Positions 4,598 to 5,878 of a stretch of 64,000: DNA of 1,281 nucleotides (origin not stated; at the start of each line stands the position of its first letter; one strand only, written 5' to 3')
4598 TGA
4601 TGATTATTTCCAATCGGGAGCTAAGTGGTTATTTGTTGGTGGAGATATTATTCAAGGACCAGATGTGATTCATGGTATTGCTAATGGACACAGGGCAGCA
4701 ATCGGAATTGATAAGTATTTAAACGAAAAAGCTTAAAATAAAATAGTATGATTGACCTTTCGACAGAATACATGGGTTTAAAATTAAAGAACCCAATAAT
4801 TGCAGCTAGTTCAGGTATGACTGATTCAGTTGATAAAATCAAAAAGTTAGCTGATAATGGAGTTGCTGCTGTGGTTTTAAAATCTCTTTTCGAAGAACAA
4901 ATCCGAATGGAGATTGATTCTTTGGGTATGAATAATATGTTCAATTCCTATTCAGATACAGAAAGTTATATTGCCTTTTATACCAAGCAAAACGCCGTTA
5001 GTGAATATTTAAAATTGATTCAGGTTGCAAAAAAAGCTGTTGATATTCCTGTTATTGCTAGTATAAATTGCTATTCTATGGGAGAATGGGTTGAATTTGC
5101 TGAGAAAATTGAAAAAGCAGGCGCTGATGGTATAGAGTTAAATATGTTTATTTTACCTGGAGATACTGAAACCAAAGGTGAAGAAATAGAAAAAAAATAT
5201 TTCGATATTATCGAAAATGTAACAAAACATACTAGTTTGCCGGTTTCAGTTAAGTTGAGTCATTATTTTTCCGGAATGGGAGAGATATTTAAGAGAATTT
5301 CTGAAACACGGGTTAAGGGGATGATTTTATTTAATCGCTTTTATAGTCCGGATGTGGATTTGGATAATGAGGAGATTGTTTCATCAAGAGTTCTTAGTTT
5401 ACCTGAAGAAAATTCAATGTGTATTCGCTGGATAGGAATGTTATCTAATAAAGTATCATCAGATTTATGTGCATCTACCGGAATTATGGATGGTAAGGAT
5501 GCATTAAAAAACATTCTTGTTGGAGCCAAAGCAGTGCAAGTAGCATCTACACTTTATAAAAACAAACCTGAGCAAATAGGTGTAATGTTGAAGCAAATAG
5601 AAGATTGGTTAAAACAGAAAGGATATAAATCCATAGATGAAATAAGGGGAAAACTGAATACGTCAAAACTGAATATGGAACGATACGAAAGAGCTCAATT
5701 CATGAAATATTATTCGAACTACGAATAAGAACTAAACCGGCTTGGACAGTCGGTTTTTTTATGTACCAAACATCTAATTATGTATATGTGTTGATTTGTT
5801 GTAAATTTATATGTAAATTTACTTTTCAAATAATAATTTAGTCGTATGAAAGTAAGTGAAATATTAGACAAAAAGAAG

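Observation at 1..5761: Ech-ordered hydrogenase-like membrane module without a NiFe site, in one operon with a GltD/PreT-like flavoprotein and a DHOD-like FMN protein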

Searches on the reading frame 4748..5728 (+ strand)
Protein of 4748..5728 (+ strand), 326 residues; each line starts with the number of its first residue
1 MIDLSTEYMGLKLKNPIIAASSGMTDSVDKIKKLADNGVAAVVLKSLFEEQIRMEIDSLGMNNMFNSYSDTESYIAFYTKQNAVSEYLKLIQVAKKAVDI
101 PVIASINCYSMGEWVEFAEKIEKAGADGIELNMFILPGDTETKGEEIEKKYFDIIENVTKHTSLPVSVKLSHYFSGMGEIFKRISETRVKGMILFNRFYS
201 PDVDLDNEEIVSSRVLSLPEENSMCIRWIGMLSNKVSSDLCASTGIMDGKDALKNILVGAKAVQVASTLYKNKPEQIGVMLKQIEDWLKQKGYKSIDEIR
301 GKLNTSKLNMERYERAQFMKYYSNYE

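Call 3: search_protein_families(library=pfam, proteins=[window:4748-5728:+], max_evalue=0.01)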
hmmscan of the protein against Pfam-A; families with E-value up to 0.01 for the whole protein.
window:4748-5728:+ (326 aa): 5 families
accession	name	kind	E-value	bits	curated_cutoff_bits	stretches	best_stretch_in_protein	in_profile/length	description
PF01180.27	DHO_dh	-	1.2e-15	57.9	27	1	4-286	2-289/291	Dihydroorotate dehydrogenase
PF00701.28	DHDPS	-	0.00056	19.2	22.1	1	84-156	53-124/289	Dihydrodipicolinate synthetase family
PF01070.24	FMN_dh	-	0.0007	19.2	24.9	0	240-268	276-304/350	FMN-dependent dehydrogenase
PF00977.27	His_biosynth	-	0.0035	17.2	23.6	0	223-305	59-137/228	Histidine biosynthesis protein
PF03060.21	NMO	-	0.0041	17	28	0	82-104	178-198/331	Nitronate monooxygenase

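Call 4: search_protein_families(library=ncbifam, proteins=[window:4748-5728:+], max_evalue=0.01)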
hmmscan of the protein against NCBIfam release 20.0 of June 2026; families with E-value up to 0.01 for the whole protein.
window:4748-5728:+ (326 aa): 16 families
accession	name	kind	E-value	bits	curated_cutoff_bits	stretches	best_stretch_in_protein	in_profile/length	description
NF005741.0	PRK07565.1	subfamily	6.8e-122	406.7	303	1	1-325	1-329/335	dihydroorotate dehydrogenase-like protein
NF005574.0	PRK07259.1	equivalog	1.3e-31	109.6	269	1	3-303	4-302/304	dihydroorotate dehydrogenase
TIGR01037.2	pyrD_sub1_fam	subfamily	1.8e-29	102.8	270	1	4-301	1-297/300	dihydroorotate dehydrogenase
NF041011.1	dihydoor_dh_Arch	equivalog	9.7e-25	87.2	330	1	9-301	4-285/289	dihydroorotate dehydrogenase PyrD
NF006183.0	PRK08318.1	equivalog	1e-24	87.1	335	1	1-316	1-332/422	NAD-dependent dihydropyrimidine dehydrogenase subunit PreA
NF002702.0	PRK02506.1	equivalog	3.2e-19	69.2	301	2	239-305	245-311/313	dihydroorotate oxidase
TIGR02151.1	IPP_isom_2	equivalog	1.9e-08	33.7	281.3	1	235-289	257-312/338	type 2 isopentenyl-diphosphate Delta-isomerase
NF003645.0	PRK05286.1-2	equivalog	4.6e-07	29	366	1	162-303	209-354/359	quinone-dependent dihydroorotate dehydrogenase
TIGR01036.1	pyrD_sub2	equivalog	1.5e-06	27.3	200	1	232-301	281-352/356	dihydroorotate dehydrogenase (quinone)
NF003647.0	PRK05286.1-5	equivalog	6.9e-06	25.1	619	1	162-301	210-351/354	quinone-dependent dihydroorotate dehydrogenase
NF003649.0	PRK05286.2-2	equivalog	1.9e-05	23.8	505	1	239-301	285-347/351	quinone-dependent dihydroorotate dehydrogenase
NF003652.0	PRK05286.2-5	equivalog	7.5e-05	22.1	267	1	157-296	208-352/353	quinone-dependent dihydroorotate dehydrogenase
NF010112.0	PRK13585.1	equivalog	0.00012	21.7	243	0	14-55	192-232/241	1-(5-phosphoribosyl)-5-[(5-phosphoribosylamino)methylideneamino]imidazole-4-carboxamide isomerase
TIGR00735.1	hisF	equivalog_domain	0.00014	21.3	294.55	0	208-271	45-108/254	imidazole glycerol phosphate synthase subunit HisF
NF003646.0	PRK05286.1-4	equivalog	0.0017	17.2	457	1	227-285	277-337/341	quinone-dependent dihydroorotate dehydrogenase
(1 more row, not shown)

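Call 20: search_solved_structures(query=window:4748-5728:+, max_evalue=0.001, show_alignments=2)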
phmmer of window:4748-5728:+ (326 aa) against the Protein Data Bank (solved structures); distinct sequences matched with E-value up to 0.001: 40.
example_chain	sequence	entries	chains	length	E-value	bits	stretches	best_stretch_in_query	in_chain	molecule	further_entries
1jub_A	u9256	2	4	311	3.4e-10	43.1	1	240-304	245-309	dihydroorotate dehydrogenase A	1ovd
1jrc_A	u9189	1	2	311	5.5e-10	42.5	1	240-304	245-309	dihydroorotate dehydrogenase A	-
1jqx_A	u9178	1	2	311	7.1e-10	42.1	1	240-304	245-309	dihydroorotate dehydrogenase A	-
1jrb_A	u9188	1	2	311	7.7e-10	42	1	240-304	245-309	dihydroorotate dehydrogenase A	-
1jqv_A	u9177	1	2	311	7.9e-10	41.9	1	94-304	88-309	Dihydroorotate dehydrogenase A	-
1dor_A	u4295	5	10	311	8.3e-10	41.9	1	240-304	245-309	DIHYDROOROTATE DEHYDROGENASE A | DIHYDROOROTATE DEHYDROGENASE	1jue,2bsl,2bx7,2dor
3oix_A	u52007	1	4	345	2e-07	34.1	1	239-305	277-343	Putative dihydroorotate dehydrogenase; dihydroorotate oxidase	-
9vpr_A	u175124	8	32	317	7.6e-07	32.1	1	244-305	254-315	Dihydroorotate dehydrogenase (fumarate)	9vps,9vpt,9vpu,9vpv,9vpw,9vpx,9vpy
2b4g_A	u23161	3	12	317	7.8e-07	32.1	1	244-305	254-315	dihydroorotate dehydrogenase | Dihydroorotate dehydrogenase (fumarate)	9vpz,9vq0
5xfv_A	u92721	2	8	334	9e-07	31.9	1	244-305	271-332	Dihydroorotate dehydrogenase (fumarate)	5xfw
3c61_A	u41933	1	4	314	3.6e-06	29.9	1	244-305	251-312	Dihydroorotate dehydrogenase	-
1h7x_A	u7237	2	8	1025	1.2e-05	28.2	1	1-135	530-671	DIHYDROPYRIMIDINE DEHYDROGENASE | Dihydropyrimidine dehydrogenase [NADP(+)]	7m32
1gt8_A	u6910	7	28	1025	1.2e-05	28.2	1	1-135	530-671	DIHYDROPYRIMIDINE DEHYDROGENASE | Dihydropyrimidine dehydrogenase [NADP(+)]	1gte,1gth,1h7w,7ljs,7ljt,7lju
7m31_A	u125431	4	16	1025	1.4e-05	27.9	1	1-134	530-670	Dihydropyrimidine dehydrogenase [NADP(+)]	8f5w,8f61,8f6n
4wzh_A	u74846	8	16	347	2.4e-05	27.2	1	244-304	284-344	Dihydroorotate dehydrogenase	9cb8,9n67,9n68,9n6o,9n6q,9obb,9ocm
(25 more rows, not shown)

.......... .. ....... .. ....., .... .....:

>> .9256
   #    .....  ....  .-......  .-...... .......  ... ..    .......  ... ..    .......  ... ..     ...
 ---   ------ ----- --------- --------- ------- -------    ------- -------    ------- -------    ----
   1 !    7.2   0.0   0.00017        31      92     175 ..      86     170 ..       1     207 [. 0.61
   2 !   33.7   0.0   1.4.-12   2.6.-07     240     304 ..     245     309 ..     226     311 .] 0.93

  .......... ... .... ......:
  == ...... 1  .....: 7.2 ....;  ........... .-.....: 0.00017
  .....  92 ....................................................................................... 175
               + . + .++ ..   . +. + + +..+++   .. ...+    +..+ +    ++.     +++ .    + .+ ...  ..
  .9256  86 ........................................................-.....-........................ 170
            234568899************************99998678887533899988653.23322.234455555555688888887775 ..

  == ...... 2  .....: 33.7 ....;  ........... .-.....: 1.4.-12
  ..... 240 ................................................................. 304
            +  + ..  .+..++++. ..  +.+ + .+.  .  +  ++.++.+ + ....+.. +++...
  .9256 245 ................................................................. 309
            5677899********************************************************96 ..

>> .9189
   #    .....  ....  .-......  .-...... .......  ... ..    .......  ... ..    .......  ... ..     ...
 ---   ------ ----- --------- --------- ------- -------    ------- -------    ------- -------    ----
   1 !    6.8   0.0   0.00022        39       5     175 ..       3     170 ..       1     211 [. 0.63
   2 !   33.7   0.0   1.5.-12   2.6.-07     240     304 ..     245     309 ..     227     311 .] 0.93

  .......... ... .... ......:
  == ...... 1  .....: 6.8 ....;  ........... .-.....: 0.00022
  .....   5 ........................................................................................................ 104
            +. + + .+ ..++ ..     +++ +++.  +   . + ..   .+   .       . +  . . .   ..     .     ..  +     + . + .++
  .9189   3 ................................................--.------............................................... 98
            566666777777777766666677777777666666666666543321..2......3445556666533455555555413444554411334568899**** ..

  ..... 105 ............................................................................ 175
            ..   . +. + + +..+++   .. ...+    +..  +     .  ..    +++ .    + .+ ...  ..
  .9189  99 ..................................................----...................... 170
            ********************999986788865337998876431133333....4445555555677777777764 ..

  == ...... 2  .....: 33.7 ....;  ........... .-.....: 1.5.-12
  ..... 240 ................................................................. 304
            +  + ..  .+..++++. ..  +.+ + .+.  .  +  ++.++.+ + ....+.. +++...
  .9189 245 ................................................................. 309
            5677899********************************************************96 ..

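Call 35: find_homologous_proteins(query=window:4748-5728:+, max_evalue=1e-10)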
Query window:4748-5728:+ (326 aa): 7907 proteins with E <= 1e-10 among 8000 candidates; the best 120 are listed.
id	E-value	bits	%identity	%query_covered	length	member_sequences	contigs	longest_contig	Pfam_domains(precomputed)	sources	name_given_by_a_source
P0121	9.1e-209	710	100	100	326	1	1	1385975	PF01180.28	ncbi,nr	ncbi:MAG: dihydroorotate dehydrogenase-like protein [Bacteroidetes bacterium]|nr:dihydroorotate dehy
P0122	9.3e-200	680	95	100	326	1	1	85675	PF01180.28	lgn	-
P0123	1.2e-196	670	93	100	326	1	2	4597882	PF01180.28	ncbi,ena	-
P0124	2.2e-196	669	93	100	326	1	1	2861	PF01180.28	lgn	-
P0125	1.3e-193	660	91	100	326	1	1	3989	PF01180.28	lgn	-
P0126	1.5e-189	647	90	100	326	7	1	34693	PF01180.28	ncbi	-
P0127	5.6e-189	645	89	100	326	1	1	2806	PF01180.28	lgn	-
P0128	1.2e-188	644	89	100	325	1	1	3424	PF01180.28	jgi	jgi:dihydroorotate dehydrogenase (fumarate)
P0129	8.2e-188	641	91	98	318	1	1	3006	PF01180.28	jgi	jgi:dihydroorotate dehydrogenase (fumarate)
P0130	1.1e-177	608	84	100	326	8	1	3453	PF01180.28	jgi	-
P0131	2.5e-171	587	82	100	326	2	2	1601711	PF01180.28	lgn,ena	-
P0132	4.2e-171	586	81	100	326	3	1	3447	PF01070.25,PF01180.28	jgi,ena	-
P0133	1.1e-169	582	81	100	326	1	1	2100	PF01070.25,PF01180.28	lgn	-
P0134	3.7e-169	580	81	100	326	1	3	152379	PF01180.28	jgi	jgi:dihydroorotate dehydrogenase (fumarate)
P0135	1.1e-167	575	80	100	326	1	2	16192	PF01180.28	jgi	jgi:dihydroorotate dehydrogenase (fumarate)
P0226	2.4e-125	436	61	99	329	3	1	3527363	PF01180.28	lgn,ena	-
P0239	3.0e-121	423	58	100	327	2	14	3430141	PF01180.28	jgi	jgi:dihydroorotate dehydrogenase (fumarate)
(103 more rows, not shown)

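Call 36: find_encoding_contigs(protein=P0121, flank=10000, max_places=3)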
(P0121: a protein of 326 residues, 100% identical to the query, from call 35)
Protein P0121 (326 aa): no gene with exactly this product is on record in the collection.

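Call 37: find_encoding_contigs(protein=P0239, flank=8000, max_places=4)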
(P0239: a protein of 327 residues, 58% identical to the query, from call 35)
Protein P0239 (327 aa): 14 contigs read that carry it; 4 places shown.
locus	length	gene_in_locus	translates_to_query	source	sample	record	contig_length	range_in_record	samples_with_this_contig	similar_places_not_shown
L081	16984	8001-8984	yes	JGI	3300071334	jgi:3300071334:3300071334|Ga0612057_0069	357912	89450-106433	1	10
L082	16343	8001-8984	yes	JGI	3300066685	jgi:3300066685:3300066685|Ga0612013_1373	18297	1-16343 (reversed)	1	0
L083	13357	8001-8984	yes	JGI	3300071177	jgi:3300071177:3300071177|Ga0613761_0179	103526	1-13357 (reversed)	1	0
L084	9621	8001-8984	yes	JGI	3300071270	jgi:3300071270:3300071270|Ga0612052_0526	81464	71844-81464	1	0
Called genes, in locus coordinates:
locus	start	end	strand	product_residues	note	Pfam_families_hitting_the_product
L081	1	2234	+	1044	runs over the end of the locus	PF00361:Proton_antipo_M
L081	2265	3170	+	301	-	PF00146:NADHdh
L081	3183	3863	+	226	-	PF01058:Oxidored_q6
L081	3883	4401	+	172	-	PF00329:Complex1_30kDa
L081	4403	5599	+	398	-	PF00346:Complex1_49kDa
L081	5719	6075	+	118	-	PF05635:23S_rRNA_IVP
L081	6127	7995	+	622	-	PF13534:Fer4_17 (faint), PF00037:Fer4 (weak), PF12838:Fer4_7, PF13187:Fer4_9 (weak), PF14691:Fer4_20, PF01266:DAO (weak), PF07992:Pyr_redox_2, PF13450:NAD_binding_8, +4 more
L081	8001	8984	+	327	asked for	PF01180:DHO_dh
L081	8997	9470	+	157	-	PF00571:CBS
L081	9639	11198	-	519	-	PF01943:Polysacc_synt, PF13440:Polysacc_synt_3 (weak)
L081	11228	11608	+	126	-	PF09345:SiaC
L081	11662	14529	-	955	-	PF13088:BNR_2 (faint), PF02012:BNR (faint), PF20009:GEVED, PF18962:Por_Secre_tail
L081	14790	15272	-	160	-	-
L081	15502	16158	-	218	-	PF01965:DJ-1_PfpI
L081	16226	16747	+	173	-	PF14595:Thioredoxin_9, PF00085:Thioredoxin (weak)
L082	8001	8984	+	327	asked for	PF01180:DHO_dh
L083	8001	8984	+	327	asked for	PF01180:DHO_dh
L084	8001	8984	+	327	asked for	PF01180:DHO_dh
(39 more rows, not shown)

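Call 38: find_encoding_contigs(protein=P0226, flank=8000, max_places=3)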
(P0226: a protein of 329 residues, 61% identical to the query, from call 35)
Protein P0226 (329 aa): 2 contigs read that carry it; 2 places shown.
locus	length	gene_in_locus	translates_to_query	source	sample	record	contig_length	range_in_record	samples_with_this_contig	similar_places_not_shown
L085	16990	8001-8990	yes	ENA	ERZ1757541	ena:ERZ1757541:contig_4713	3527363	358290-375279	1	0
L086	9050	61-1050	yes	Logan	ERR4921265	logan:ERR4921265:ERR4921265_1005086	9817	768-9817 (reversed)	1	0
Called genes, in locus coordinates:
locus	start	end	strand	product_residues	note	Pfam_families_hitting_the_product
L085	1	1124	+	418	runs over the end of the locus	PF00111:Fer2, PF00970:FAD_binding_6 (weak), PF00175:NAD_binding_1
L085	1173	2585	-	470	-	PF01156:IU_nuc_hydro, PF02663:FmdE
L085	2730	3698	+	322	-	PF02424:ApbE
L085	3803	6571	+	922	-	PF15902:Sortilin-Vps10 (faint), PF18962:Por_Secre_tail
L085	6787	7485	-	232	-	PF13276:HTH_21, PF00665:rve, PF24764:rva_4, PF13683:rve_3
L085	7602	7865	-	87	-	PF01527:HTH_Tnp_1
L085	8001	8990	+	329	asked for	PF01180:DHO_dh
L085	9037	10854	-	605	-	PF12969:DUF3857, PF12970:DUF3858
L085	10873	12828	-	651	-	PF12969:DUF3857, PF01841:Transglut_core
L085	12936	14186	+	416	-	PF17116:T9SS_plug_1st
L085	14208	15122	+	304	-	PF21088:MS_channel_1st, PF00924:MS_channel_2nd, PF21082:MS_channel_3rd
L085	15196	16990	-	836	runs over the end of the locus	PF00930:DPPIV_N (faint), PF26549:Tricorn_N (faint), PF00756:Esterase (weak), PF02129:Peptidase_S15 (weak), PF00326:Peptidase_S9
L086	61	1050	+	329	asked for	PF01180:DHO_dh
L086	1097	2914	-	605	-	PF12969:DUF3857, PF12970:DUF3858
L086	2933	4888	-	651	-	PF12969:DUF3857, PF01841:Transglut_core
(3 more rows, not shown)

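Call 40: find_related_loci(query=A1, collection=metagenome_contigs, flank=8000)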
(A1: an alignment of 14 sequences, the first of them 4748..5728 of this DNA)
Query A1 (326 aa) in metagenome_contigs; peptide patterns used: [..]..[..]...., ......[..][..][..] (x = any residue, [..] = any of these).
600 stretches matched a pattern (row limit reached: there are more); 550 encode a relative of the query (tblastn E <= 1e-3); the best 80 are kept; 80 distinct loci.
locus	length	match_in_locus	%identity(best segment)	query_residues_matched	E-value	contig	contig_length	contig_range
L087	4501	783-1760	84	1-326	0e+0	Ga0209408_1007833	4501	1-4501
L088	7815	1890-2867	77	1-326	2e-172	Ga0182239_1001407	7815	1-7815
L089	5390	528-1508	63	1-326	4e-141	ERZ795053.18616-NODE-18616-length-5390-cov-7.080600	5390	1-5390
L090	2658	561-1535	65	1-324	9e-147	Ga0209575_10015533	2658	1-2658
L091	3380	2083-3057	62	1-324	7e-143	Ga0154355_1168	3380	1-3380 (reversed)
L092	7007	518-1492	64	1-324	7e-137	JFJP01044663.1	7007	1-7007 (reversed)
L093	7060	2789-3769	59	1-326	4e-133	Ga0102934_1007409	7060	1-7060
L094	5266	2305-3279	58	2-325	4e-133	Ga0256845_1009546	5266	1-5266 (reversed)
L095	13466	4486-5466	60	1-326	9e-130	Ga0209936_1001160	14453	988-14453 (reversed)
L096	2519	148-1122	56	2-325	2e-134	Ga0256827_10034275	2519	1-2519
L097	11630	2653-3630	57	1-325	4e-127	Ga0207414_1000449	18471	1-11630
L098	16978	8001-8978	56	1-325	8e-127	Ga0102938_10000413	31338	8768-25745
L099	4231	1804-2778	58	2-325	6e-128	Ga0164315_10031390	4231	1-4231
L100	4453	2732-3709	56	1-325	5e-127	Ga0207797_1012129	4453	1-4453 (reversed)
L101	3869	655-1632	56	1-325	3e-127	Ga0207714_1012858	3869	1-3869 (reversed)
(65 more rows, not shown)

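Call 64: predict_structure(alignment_id=A2)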
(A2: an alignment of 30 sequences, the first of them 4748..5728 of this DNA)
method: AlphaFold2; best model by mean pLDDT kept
length: 326 residues; sequences in the alignment: 30
mean_pLDDT: 79.0   pTM: 0.82
mean pLDDT of the five models: 79.0, 75.2, 74.8, 74.3, 73.3
residues with pLDDT >= 90: 142; 70-90: 88; 50-70: 59; < 50: 37
segments of 3 or more residues with pLDDT < 50: 49-79, 136-139
pLDDT, mean of each block of 10 residues (from residue 1): 94 96 83 95 73 40 35 37 79 96 82 82 95 59 71 90 92 70 90 73 88 65 83 89 90 95 87 88 98 96 70 62 53
secondary structure, 60 per line:
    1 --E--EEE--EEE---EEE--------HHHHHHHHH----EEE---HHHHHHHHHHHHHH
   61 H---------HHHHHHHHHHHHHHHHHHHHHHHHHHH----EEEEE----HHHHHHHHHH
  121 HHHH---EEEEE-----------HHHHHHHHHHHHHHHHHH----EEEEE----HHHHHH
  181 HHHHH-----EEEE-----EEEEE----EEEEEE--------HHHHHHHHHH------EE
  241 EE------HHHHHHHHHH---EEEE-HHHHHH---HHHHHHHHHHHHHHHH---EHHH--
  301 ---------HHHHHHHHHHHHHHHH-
elements in order: E6-8 E11-13 E17-19 H28-36 E41-43 H47-61 H71-97 E102-106 H111-124 E128-132 H144-161 E166-170 H175-185 E191-194 E200-204 E209-214 H223-232 E239-242 H249-258 E262-265 H267-272 H276-291 H310-325
